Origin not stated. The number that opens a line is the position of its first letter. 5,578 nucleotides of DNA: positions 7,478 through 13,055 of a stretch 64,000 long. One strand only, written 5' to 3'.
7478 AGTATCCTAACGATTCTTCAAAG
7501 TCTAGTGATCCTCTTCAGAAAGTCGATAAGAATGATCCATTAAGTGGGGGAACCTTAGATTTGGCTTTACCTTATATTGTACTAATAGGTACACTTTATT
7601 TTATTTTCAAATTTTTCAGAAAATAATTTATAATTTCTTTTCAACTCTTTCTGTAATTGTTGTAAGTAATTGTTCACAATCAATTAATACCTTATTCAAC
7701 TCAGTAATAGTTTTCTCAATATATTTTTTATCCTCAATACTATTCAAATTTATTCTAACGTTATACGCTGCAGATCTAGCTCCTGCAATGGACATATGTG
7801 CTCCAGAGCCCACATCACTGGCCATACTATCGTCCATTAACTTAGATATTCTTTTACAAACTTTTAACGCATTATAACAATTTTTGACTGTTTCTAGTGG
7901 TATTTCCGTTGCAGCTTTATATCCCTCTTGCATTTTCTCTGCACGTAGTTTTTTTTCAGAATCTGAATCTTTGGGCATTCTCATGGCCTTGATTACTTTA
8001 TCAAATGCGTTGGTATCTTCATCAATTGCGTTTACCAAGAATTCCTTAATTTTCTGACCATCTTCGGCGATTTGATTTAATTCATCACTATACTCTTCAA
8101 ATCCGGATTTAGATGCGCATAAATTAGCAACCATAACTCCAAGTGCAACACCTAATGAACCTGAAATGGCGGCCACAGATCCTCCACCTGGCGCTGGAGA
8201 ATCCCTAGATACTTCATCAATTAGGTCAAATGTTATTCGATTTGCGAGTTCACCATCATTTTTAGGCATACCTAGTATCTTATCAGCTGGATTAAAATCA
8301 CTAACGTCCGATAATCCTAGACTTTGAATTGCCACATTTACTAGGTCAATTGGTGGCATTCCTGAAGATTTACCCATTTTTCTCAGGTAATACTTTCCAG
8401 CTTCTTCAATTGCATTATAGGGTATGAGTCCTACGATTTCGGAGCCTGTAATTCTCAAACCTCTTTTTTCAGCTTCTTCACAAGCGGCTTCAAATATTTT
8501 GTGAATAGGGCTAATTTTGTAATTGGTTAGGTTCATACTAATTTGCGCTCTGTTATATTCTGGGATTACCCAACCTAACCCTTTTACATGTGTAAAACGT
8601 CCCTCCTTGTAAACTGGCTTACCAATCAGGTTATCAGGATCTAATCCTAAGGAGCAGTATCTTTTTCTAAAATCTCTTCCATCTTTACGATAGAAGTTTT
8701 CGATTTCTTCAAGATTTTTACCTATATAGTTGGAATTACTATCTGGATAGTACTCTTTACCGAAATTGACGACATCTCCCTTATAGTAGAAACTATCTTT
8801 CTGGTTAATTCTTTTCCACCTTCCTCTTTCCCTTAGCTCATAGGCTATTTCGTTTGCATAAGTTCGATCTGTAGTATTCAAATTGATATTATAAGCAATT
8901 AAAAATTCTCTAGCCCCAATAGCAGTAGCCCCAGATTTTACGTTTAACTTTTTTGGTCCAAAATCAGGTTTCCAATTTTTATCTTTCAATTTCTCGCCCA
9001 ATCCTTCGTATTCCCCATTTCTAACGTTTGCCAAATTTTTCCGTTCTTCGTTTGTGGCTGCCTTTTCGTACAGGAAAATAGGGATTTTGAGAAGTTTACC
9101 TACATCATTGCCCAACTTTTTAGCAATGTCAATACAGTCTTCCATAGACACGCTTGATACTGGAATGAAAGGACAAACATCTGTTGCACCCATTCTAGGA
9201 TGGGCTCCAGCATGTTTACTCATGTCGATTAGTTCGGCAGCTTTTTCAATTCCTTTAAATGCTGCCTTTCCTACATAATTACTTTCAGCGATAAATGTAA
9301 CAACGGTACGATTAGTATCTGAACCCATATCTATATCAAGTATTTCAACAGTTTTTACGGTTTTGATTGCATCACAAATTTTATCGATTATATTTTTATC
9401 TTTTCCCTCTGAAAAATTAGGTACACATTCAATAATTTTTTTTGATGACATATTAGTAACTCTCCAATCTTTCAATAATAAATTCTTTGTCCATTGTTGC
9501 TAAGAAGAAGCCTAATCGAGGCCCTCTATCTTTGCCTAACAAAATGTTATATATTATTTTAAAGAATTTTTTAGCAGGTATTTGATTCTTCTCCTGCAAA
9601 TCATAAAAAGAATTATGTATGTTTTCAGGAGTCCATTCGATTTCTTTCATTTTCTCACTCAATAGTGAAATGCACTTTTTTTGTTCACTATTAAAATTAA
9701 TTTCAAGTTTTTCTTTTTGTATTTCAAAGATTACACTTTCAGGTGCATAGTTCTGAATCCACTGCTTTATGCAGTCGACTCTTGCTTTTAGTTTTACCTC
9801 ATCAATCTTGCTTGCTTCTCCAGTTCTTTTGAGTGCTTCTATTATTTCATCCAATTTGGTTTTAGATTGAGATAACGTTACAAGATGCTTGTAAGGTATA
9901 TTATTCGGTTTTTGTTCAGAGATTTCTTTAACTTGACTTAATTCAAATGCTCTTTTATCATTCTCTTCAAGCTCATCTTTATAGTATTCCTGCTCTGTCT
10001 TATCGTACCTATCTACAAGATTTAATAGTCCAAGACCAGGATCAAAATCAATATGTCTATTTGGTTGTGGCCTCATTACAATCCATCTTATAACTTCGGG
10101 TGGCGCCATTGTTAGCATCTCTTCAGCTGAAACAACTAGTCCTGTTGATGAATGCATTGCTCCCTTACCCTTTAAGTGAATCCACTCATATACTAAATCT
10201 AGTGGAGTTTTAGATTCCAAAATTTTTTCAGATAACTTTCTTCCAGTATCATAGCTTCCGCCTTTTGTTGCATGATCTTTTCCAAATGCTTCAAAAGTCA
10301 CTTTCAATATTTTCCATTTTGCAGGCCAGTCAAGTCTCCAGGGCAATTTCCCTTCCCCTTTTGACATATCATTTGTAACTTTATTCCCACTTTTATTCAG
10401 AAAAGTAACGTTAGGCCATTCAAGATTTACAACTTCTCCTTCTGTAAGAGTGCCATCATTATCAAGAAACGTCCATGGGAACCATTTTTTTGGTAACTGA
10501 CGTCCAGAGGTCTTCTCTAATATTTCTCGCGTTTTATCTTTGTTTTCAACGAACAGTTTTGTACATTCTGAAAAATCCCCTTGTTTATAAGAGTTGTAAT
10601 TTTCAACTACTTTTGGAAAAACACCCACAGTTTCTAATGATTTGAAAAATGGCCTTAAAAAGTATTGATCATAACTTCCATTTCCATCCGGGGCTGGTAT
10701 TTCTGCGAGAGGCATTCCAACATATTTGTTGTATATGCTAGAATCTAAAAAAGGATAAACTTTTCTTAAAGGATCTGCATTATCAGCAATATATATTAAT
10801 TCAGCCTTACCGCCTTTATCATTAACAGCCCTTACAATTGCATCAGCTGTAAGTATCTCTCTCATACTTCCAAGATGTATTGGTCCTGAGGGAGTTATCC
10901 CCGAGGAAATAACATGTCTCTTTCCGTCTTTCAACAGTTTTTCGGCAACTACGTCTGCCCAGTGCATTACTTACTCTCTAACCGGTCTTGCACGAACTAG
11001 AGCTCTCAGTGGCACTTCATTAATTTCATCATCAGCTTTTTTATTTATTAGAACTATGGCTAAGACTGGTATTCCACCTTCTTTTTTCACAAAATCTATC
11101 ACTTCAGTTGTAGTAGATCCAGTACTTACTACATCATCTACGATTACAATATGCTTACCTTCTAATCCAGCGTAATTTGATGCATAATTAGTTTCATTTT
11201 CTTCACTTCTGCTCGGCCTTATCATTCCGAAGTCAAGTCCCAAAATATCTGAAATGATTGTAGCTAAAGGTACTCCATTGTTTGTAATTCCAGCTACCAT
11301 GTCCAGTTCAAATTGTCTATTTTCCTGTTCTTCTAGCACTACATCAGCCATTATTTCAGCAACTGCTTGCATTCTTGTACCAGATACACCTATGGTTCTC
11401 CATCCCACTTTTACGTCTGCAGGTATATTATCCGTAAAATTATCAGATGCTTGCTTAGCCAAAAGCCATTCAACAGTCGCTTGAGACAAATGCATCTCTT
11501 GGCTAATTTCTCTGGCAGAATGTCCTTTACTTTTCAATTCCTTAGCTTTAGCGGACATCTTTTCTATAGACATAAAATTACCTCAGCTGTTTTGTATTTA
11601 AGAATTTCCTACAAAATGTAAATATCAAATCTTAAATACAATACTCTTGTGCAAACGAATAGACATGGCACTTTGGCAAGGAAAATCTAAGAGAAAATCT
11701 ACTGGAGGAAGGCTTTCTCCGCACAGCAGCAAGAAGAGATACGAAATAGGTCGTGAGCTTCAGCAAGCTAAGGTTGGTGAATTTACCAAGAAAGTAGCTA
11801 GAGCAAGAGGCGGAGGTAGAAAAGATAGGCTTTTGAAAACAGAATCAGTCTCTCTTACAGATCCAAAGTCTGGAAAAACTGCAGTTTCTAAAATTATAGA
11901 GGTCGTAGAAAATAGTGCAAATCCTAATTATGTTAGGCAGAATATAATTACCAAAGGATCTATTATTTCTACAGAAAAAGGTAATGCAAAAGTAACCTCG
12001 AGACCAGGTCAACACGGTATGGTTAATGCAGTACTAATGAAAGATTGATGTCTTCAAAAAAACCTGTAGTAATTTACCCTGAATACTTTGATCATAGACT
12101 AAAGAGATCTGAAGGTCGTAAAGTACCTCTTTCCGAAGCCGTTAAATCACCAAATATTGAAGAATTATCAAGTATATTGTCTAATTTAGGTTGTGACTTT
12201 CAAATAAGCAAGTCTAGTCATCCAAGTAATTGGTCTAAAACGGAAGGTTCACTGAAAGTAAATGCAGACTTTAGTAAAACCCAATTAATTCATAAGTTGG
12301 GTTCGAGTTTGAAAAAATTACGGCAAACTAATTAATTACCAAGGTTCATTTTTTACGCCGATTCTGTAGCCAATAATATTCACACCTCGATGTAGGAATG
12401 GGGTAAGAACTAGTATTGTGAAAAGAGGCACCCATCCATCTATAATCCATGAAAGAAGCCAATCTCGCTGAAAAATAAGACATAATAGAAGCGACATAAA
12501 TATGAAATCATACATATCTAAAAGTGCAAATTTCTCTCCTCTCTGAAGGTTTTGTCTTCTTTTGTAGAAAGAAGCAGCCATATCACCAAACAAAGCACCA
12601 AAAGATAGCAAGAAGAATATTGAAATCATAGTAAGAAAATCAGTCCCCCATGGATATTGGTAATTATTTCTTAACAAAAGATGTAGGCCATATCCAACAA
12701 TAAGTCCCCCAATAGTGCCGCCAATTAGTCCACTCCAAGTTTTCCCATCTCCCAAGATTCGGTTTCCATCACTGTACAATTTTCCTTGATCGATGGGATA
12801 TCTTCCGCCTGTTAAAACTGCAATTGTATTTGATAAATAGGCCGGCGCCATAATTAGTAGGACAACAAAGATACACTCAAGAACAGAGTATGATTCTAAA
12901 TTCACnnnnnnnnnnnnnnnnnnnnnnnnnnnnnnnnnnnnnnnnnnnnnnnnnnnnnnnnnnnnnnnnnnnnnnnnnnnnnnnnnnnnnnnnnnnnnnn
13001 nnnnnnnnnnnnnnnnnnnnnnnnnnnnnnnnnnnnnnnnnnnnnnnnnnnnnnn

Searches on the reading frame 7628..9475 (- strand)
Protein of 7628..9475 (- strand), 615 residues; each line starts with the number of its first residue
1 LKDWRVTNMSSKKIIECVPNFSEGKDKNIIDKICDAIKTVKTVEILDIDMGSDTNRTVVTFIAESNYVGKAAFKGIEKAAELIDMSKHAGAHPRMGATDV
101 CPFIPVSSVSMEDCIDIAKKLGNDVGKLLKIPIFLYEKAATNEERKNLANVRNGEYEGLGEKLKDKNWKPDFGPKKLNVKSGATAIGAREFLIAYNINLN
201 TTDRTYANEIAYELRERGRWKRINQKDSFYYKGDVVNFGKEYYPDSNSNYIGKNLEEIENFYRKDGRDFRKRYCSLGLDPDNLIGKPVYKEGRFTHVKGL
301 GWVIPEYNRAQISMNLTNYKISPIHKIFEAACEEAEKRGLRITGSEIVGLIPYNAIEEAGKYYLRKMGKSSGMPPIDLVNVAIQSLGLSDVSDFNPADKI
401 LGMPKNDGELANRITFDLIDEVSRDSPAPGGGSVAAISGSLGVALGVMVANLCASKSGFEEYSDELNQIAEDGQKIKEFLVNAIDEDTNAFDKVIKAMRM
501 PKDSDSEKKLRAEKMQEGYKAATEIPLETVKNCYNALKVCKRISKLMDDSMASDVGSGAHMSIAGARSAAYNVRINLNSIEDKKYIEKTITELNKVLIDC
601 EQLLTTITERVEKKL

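Call 31: search_protein_families(library=pfam, max_evalue=0.01, proteins=[window:7628-9475:-])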
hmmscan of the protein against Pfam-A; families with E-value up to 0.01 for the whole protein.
window:7628-9475:- (615 aa): 3 families
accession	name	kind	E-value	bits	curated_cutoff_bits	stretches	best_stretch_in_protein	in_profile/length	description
PF07837.17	FTCD_N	-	8.2e-73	244.3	27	1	14-189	1-176/176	Formiminotransferase domain, N-terminal subdomain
PF04961.17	FTCD_C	-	9.5e-59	198.6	24.5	1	417-594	4-181/182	Formiminotransferase-cyclodeaminase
PF02971.19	FTCD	-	6.3e-49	166.1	24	1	191-401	1-143/145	Formiminotransferase domain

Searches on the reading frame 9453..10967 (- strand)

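Call 31: search_protein_families(library=pfam, max_evalue=0.01, proteins=[window:9453-10967:-])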
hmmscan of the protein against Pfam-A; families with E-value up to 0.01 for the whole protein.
window:9453-10967:- (504 aa): 3 families
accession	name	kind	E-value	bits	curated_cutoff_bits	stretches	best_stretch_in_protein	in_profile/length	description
PF01921.24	tRNA-synt_1f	-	2.8e-104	349.3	27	1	1-346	1-359/360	tRNA synthetases class I (K)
PF19269.4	Anticodon_2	-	4.5e-08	34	23.6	1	418-502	53-138/141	Anticodon binding domain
PF09334.17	tRNA-synt_1g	-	0.00057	19.2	20.1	0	26-54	10-38/391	tRNA synthetases class I (M)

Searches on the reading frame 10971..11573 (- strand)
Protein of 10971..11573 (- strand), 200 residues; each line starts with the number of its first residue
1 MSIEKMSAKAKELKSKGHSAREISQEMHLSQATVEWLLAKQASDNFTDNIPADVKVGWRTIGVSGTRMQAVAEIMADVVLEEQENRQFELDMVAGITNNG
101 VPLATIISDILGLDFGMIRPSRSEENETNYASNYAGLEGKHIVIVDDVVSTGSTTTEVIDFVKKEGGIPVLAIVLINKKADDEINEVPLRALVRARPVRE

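Call 31: search_protein_families(library=pfam, max_evalue=0.01, proteins=[window:10971-11573:-])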
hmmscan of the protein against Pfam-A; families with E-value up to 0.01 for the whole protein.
window:10971-11573:- (200 aa): 4 families
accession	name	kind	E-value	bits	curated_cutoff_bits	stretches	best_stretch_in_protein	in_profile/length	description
PF00156.33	Pribosyltran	-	1.8e-17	63.5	26.3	1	68-181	12-129/158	Phosphoribosyl transferase domain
PF24390.1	PRTase-CE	-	0.00098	19.5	27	1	98-170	75-140/253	PRTase-CE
PF15609.12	PRTase_2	-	0.002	18.1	28.8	1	138-167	118-147/188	Phosphoribosyl transferase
PF14681.12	UPRTase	-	0.0075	16.2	27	1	116-176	97-156/206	Uracil phosphoribosyltransferase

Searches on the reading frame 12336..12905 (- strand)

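Call 31: search_protein_families(library=pfam, max_evalue=0.01, proteins=[window:12336-12905:-])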
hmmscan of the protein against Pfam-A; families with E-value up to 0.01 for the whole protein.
window:12336-12905:- (189 aa): 2 families
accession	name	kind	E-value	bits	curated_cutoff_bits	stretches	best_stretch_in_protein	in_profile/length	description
PF01864.22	CarS-like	-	1.9e-40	139.1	22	1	9-189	2-175/175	CDP-archaeol synthase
PF01148.25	CTP_transf_1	-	2.4e-07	31.3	24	1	54-117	169-227/264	Cytidylyltransferase family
